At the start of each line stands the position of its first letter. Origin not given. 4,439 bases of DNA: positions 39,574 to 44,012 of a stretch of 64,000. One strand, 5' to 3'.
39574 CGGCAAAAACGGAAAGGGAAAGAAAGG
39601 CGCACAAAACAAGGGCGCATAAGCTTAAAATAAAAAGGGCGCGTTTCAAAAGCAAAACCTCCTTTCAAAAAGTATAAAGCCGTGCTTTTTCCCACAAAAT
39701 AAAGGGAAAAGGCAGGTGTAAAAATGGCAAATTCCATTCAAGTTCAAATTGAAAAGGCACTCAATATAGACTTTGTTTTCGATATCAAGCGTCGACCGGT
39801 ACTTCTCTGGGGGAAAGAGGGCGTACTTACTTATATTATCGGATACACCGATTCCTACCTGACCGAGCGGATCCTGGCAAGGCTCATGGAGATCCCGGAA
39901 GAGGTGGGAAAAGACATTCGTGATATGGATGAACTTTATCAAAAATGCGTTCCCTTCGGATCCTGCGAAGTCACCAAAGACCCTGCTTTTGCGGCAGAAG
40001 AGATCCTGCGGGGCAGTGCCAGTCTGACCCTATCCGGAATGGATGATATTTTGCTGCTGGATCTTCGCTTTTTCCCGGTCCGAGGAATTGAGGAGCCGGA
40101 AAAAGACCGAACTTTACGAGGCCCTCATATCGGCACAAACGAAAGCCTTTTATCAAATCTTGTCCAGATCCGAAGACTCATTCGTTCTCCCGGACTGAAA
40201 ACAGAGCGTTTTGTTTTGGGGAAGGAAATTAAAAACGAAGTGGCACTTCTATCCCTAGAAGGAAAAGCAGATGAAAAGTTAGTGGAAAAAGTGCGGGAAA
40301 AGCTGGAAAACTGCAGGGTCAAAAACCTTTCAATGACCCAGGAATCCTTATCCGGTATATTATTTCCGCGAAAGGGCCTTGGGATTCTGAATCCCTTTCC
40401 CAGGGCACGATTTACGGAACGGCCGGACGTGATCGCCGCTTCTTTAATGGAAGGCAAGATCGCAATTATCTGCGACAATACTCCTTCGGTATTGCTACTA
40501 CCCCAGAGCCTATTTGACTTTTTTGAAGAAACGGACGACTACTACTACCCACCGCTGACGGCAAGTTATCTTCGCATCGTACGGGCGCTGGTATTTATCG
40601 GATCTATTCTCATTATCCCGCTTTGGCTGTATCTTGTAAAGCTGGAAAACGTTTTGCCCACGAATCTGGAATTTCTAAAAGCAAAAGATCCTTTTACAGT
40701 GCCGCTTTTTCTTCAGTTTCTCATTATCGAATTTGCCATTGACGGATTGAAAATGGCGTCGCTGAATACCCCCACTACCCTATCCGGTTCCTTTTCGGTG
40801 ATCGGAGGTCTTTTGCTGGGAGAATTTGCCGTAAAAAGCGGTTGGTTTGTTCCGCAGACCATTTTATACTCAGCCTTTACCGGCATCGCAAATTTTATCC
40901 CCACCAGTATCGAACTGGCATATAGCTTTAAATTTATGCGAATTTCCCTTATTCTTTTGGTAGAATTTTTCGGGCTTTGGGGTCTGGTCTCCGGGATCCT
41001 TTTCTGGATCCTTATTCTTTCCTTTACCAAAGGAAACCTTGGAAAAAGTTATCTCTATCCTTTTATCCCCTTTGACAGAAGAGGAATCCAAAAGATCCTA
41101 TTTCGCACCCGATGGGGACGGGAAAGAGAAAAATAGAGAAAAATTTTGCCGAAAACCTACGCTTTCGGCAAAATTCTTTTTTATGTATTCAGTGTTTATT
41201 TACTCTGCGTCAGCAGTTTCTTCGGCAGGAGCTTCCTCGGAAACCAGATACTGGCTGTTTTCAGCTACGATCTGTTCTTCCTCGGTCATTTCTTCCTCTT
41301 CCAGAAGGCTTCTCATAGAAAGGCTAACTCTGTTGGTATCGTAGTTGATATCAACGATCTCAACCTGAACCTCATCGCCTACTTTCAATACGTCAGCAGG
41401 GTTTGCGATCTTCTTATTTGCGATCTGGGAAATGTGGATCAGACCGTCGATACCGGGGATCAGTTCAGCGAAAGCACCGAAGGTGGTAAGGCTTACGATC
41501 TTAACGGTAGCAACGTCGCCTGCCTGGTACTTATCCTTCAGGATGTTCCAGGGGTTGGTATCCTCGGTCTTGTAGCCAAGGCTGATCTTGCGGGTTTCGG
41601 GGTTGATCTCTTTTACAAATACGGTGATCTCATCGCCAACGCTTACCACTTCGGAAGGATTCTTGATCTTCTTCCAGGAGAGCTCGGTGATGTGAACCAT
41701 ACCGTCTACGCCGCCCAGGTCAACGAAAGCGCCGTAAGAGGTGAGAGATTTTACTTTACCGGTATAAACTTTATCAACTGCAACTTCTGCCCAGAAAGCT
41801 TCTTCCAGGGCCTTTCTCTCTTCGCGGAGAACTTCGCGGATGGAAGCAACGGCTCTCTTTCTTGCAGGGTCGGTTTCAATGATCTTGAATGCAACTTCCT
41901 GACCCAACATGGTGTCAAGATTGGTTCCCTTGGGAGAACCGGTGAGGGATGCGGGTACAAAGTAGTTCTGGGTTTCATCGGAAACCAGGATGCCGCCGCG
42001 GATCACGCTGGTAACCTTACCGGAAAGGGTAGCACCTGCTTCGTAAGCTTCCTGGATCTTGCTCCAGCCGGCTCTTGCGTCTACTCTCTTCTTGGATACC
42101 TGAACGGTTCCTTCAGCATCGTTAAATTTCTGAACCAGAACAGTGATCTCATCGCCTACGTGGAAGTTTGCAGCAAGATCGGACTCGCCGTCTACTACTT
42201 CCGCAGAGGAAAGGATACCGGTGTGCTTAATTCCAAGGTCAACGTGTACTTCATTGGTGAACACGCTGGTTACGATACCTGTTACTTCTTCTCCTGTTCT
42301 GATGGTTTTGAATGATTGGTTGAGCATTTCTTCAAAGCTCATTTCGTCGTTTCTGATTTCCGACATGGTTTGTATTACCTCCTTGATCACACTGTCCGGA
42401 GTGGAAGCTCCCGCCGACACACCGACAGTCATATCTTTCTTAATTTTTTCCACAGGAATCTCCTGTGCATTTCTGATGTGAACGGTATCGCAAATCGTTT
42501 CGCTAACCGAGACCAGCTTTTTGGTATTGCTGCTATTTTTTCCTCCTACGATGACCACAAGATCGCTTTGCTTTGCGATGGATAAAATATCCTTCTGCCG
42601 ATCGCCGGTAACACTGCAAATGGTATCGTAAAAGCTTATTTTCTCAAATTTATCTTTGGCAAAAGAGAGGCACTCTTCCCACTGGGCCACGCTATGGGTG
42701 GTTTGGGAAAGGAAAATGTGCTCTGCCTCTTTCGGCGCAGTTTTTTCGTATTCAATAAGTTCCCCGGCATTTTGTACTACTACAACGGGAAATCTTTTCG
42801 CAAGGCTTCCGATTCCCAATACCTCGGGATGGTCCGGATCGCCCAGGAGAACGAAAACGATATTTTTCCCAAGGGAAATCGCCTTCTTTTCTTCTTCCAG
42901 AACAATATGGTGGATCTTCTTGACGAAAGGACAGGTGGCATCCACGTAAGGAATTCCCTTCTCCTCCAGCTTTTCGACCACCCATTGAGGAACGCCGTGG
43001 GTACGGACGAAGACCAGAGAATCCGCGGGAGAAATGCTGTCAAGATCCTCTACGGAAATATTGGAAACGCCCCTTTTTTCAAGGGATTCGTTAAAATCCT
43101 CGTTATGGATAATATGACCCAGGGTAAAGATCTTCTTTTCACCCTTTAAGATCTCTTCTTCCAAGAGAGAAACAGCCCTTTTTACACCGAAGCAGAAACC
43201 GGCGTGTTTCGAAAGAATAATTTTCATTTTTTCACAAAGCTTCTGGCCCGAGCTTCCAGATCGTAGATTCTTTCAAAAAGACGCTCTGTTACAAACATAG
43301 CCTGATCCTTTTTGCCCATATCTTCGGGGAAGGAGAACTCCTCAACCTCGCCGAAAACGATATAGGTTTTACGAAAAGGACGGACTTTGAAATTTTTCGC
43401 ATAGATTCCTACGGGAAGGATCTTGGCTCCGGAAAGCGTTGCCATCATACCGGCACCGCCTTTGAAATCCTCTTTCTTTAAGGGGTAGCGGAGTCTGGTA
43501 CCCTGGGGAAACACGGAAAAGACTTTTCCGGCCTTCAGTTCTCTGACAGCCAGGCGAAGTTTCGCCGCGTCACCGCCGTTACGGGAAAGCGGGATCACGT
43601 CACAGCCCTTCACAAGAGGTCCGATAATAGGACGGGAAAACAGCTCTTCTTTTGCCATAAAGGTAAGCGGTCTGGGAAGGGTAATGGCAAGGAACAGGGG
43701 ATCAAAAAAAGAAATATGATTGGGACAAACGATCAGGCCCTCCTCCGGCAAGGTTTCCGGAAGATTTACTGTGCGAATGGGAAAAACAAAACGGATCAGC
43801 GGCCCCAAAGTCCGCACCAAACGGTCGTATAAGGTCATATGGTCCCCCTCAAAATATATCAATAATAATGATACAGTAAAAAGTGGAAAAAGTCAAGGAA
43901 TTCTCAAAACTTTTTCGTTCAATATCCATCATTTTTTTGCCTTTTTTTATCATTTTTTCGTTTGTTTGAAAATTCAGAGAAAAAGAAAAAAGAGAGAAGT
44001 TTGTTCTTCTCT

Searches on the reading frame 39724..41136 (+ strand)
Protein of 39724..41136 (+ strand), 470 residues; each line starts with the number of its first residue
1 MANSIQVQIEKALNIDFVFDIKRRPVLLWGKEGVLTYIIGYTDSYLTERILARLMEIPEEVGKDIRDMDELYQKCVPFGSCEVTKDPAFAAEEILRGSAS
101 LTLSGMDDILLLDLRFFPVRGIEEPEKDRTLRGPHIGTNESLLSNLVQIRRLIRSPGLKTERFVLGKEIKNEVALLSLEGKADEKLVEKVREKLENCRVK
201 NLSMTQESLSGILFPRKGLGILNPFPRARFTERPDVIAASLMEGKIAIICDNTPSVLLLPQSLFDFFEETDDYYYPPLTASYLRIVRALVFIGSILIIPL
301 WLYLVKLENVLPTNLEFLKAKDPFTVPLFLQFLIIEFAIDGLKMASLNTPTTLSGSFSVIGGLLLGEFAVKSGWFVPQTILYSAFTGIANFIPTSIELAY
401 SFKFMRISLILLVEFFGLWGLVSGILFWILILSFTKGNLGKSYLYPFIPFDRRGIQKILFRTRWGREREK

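Call 56: search_protein_families(library=pfam, proteins=[window:39724-41136:+], max_evalue=0.001)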
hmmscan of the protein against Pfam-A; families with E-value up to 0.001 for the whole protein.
window:39724-41136:+ (470 aa): 1 family
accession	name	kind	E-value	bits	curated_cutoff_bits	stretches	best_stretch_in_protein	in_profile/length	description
PF03323.18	GerA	-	4.8e-115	385.2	27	1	18-467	10-460/466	Bacillus/Clostridium GerA spore germination protein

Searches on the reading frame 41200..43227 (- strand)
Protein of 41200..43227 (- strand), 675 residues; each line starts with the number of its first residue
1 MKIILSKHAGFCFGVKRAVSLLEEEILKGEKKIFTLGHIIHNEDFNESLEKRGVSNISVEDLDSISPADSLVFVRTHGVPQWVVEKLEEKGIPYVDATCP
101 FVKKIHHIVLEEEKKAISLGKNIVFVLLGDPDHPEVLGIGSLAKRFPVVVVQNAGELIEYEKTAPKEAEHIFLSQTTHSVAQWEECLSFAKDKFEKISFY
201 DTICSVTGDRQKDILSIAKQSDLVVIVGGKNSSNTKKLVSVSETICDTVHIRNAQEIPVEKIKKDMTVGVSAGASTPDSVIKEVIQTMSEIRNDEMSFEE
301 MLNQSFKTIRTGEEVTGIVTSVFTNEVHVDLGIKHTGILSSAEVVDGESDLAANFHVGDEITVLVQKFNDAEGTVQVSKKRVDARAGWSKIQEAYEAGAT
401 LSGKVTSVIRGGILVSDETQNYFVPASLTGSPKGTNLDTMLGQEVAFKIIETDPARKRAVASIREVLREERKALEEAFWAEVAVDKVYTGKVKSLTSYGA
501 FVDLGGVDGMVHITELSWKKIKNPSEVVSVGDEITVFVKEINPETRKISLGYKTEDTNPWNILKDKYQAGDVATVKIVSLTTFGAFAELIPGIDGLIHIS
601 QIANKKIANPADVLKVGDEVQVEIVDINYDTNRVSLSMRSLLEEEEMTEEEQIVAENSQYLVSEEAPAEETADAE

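Call 56: search_protein_families(library=pfam, proteins=[window:41200-43227:-], max_evalue=0.001)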
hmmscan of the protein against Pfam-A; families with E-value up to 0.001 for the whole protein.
window:41200-43227:- (675 aa): 5 families
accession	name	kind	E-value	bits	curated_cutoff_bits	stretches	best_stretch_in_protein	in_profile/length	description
PF02401.23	LYTB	-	4.9e-80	269.1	24.5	1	3-288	1-266/267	LytB protein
PF00575.29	S1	-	2.6e-54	181.9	22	4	482-553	2-74/74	S1 RNA binding domain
PF23459.1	S1_RRP5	-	5.2e-10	40.2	27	0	567-637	1-71/72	RRP5 S1 domain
PF21710.3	Spt6_S1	-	1.4e-06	28.9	27.5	0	565-639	12-87/91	Spt6, S1/OB domain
PF25522.1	OB_cyt-4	-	0.00019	22.3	27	0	609-635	45-72/77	Mitochondrial protein cyt-4, OB-fold domain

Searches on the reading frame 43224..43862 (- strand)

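Call 68: search_protein_families(library=pfam, proteins=[window:43224-43862:-], max_evalue=0.1)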
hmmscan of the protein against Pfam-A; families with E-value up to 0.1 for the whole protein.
window:43224-43862:- (212 aa): 1 family
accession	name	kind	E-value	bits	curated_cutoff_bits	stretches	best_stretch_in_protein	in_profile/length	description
PF01553.26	Acyltransferase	-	1.1e-22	80.7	23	1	31-153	3-131/132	Acyltransferase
